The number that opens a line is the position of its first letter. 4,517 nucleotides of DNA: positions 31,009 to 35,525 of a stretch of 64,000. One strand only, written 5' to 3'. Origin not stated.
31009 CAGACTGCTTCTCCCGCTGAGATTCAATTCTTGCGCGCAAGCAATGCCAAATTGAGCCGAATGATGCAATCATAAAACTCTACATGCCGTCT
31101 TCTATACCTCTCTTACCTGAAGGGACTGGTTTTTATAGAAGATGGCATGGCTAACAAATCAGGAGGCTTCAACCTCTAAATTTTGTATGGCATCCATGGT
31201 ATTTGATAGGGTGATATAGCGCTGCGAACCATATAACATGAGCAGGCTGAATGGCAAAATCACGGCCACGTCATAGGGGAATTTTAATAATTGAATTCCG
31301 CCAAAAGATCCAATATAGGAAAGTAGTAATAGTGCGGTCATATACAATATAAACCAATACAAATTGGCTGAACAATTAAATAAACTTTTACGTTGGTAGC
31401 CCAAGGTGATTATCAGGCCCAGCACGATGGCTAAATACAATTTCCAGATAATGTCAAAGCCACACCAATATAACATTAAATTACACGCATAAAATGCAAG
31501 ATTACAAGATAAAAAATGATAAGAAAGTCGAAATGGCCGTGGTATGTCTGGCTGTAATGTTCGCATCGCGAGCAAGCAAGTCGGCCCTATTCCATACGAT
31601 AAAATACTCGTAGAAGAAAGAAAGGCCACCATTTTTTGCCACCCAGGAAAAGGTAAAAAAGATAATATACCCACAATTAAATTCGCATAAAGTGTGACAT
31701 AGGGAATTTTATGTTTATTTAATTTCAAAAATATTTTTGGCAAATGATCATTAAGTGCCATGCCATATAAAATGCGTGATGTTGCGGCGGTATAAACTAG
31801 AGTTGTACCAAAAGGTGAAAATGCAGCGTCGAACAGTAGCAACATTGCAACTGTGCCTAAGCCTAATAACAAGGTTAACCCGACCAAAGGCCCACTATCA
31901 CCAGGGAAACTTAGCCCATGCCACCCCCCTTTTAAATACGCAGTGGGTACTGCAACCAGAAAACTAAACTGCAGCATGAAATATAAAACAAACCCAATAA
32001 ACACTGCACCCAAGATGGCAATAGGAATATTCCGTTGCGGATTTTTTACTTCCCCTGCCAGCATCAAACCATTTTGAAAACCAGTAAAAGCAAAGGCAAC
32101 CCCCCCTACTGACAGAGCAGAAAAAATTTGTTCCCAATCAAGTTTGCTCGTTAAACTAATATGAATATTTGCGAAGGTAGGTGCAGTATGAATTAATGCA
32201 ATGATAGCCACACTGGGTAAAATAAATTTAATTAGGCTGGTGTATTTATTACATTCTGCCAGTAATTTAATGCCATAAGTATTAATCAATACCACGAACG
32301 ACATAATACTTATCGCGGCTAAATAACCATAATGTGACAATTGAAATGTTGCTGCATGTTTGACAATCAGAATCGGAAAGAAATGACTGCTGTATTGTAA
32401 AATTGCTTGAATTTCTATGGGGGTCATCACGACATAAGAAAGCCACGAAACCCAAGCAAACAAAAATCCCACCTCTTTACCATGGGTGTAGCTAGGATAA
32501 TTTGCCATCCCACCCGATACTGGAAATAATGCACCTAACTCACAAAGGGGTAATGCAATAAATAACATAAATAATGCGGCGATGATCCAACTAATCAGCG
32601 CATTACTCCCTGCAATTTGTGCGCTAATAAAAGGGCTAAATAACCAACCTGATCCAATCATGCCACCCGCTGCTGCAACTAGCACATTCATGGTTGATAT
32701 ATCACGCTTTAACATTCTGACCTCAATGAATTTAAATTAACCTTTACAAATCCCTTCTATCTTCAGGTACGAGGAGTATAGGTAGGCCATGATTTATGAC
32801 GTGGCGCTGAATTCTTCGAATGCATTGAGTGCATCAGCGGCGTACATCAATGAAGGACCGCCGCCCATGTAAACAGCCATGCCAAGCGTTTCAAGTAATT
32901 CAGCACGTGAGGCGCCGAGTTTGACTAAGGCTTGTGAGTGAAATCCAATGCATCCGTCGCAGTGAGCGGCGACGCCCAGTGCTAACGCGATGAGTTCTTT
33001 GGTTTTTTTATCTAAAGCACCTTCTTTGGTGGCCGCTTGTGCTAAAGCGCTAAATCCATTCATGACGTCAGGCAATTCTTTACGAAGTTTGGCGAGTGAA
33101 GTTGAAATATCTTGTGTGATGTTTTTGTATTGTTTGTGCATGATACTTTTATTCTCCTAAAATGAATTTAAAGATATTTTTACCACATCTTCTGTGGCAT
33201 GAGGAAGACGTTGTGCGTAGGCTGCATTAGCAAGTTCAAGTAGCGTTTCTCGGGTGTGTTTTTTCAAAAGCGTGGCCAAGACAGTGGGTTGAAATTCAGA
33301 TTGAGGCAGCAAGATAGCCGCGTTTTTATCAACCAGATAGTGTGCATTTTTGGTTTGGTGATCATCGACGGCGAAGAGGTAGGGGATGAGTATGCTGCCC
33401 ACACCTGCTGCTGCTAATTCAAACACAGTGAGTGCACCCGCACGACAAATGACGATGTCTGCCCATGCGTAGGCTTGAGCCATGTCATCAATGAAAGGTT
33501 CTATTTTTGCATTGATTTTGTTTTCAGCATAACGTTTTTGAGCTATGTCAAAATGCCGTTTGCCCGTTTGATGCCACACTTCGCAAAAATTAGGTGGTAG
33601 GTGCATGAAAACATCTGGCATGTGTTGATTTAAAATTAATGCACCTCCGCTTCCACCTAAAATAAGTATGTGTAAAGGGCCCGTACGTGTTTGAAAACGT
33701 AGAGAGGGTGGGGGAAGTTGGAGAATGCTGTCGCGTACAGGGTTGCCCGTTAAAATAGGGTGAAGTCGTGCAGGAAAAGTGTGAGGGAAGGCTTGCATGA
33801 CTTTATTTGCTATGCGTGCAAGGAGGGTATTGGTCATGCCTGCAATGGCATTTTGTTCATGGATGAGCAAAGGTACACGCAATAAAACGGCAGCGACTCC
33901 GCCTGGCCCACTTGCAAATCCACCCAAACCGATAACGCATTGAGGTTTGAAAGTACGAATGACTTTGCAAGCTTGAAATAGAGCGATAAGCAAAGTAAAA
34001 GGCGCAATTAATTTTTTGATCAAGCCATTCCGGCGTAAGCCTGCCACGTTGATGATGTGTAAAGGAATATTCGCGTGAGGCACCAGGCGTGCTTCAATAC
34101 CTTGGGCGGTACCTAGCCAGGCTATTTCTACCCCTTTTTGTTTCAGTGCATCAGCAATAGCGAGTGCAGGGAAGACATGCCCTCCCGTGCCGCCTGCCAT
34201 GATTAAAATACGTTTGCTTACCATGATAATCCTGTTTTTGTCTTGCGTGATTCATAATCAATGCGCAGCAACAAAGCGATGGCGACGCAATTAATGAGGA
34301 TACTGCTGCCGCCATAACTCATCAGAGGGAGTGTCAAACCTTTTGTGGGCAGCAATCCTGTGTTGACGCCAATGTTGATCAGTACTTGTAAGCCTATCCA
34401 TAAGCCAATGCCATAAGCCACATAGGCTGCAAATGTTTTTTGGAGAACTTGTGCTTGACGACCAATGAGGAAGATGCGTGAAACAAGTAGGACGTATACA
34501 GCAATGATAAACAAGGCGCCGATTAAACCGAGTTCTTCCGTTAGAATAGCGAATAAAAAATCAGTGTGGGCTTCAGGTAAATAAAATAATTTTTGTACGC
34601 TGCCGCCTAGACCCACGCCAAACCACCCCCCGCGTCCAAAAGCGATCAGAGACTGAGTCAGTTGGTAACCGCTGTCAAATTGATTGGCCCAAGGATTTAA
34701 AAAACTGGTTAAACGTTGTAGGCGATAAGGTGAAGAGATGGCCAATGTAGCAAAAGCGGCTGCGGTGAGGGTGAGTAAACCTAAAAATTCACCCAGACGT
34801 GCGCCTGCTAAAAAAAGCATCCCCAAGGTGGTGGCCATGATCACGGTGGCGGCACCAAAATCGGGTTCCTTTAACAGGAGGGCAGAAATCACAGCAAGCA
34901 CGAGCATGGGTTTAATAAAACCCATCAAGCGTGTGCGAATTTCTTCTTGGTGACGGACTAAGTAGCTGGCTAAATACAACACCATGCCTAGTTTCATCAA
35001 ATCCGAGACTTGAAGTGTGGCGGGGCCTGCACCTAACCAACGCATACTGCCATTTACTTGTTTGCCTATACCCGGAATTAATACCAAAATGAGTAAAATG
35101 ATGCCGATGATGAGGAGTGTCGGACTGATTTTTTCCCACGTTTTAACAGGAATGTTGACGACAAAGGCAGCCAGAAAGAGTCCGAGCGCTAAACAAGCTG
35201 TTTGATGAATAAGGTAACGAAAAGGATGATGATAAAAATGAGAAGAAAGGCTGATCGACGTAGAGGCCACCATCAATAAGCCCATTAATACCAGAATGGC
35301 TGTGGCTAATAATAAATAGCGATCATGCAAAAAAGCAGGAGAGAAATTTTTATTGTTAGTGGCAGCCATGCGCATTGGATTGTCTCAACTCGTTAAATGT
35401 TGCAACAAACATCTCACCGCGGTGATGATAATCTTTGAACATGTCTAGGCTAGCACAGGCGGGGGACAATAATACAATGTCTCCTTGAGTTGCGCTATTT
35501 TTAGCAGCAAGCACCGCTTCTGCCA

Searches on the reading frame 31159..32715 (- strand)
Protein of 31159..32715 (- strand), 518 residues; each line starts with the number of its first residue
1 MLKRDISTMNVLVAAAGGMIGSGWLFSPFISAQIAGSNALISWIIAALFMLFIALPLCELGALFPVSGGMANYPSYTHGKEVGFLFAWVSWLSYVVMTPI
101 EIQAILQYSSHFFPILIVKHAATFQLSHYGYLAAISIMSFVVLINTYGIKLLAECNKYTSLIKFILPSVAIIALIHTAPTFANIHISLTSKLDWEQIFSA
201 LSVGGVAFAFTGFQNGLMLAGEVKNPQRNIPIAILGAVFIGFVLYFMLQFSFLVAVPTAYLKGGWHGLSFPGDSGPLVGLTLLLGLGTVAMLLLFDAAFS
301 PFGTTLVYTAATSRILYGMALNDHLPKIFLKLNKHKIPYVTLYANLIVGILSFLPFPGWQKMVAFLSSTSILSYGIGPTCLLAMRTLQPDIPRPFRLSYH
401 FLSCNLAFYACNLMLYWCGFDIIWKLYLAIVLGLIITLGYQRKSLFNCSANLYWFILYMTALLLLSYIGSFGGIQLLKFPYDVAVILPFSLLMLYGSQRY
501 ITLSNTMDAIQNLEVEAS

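Call 8: search_protein_families(library=ncbifam, proteins=[window:31159-32715:-], max_evalue=0.001)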
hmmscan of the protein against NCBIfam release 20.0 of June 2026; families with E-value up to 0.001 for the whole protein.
window:31159-32715:- (518 aa): 25 families
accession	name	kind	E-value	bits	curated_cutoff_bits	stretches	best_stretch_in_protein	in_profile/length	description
TIGR00909.1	2A0306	subfamily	9.8e-36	123.6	556.8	1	2-436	1-425/429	amino acid transporter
NF053761.1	BrChAATpBcaP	equivalog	3.8e-27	95.5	690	1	2-443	20-454/460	branched-chain amino acid transporter BcaP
NF008245.0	PRK11021.1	equivalog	1.5e-23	83.5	284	1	2-354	4-332/419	L-methionine/branched-chain amino acid transporter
TIGR00913.1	2A0310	subfamily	1.1e-20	73.9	578.7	1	3-355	1-356/480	amino acid permease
TIGR00906.1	2A0303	subfamily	1.7e-20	73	681.7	1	2-386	29-428/602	cationic amino acid transport permease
TIGR00911.1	2A0308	subfamily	5.8e-19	67.9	701.8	1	2-400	44-432/505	L-type amino acid transporter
TIGR00905.1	2A0302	subfamily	8.2e-19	67.7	409.05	1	5-445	8-437/473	basic amino acid/polyamine antiporter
NF008094.0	PRK10836.1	subfamily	4.7e-16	58.6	735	1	2-445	13-440/489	amino acid permease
NF007929.0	PRK10644.1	equivalog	9.1e-15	54.3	574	1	6-351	10-333/445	arginine/agmatine antiporter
NF008272.0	PRK11049.1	equivalog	9.8e-15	54.5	732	1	2-345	19-351/470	D-serine/D-alanine/glycine transporter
TIGR00907.1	2A0304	subfamily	2.2e-13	50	598.3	1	2-376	10-398/482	amino acid permease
TIGR00908.1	2A0305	equivalog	3.3e-13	49.3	381.75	1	2-413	5-399/442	ethanolamine permease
TIGR03813.2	Gln_GABA_anti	equivalog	5.2e-13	48.8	650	1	38-399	32-398/479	glutamine/gamma-aminobutyrate antiporter GadC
TIGR03428.1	ureacarb_perm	hypoth_equivalog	7.9e-13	48.1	740.45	1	34-352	44-360/475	permease, urea carboxylase system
NF047867.1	AA_transp_ThrP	exception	8e-13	48.2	850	1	2-378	8-374/461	bifunctional threonine/serine APC transporter ThrP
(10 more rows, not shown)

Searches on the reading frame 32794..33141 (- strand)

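Call 8: search_protein_families(library=ncbifam, proteins=[window:32794-33141:-], max_evalue=0.001)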
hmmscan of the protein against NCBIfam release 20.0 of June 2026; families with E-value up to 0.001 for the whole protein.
window:32794-33141:- (115 aa): 6 families
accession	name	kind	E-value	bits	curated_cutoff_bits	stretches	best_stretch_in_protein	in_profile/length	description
TIGR00778.1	ahpD_dom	domain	8.5e-13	47.6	27.8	1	41-87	1-47/51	alkylhydroperoxidase AhpD family core domain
NF041537.1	ArsM_AhpD_UU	exception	1.5e-11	43.7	510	1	18-95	256-333/345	arsenite methyltransferase/AhpD domain selenoprotein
TIGR04169.1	perox_w_seleSAM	hypoth_equivalog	4.5e-11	42.8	120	1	15-111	11-107/109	arsenosugar biosynthesis-associated peroxidase-like protein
NF045649.1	2X_seleno_MduS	exception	5.3e-10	38.8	380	1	20-90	228-298/338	methyltransferase domain-containing selenoprotein MduS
NF041047.1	GSU3128_fam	equivalog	4.5e-06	26.7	110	1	40-91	14-65/84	GSU3128 family (seleno)protein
TIGR01926.1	peroxid_rel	subfamily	0.00012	21.9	81.8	1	9-76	29-94/178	peroxidase-related enzyme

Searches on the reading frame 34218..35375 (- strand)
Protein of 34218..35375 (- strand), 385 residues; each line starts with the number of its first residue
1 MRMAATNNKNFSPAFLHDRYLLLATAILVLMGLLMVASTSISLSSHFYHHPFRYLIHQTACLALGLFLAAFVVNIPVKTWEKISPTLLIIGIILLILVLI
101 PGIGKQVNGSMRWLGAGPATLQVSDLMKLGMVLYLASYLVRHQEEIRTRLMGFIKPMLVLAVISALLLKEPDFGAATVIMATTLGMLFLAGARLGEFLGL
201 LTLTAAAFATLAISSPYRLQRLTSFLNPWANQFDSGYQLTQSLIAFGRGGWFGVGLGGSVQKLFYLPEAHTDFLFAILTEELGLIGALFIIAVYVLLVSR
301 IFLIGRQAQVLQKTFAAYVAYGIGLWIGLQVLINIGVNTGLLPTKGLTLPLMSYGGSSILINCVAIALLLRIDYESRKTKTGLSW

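Call 8: search_protein_families(library=ncbifam, proteins=[window:34218-35375:-], max_evalue=0.001)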
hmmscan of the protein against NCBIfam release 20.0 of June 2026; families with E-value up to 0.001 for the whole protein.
window:34218-35375:- (385 aa): 6 families
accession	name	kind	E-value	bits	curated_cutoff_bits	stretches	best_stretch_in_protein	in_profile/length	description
TIGR02614.1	ftsW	equivalog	6.2e-130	433.4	337.5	1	18-375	1-356/357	putative lipid II flippase FtsW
NF008042.0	PRK10774.1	equivalog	6.3e-118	394.3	493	1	6-381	24-397/405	cell division protein FtsW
TIGR02615.1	spoVE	exception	1e-101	341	448.8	1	20-372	3-352/354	stage V sporulation protein E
TIGR02210.1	rodA_shape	equivalog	4.4e-84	282.6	336.7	1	19-375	2-355/357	rod shape-determining protein RodA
NF008060.0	PRK10794.1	equivalog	5.8e-49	167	590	1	24-373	18-360/370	peptidoglycan glycosyltransferase MrdB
NF037961.1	RodA_shape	subfamily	1.7e-41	142.9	150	2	234-375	271-410/415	rod shape-determining protein RodA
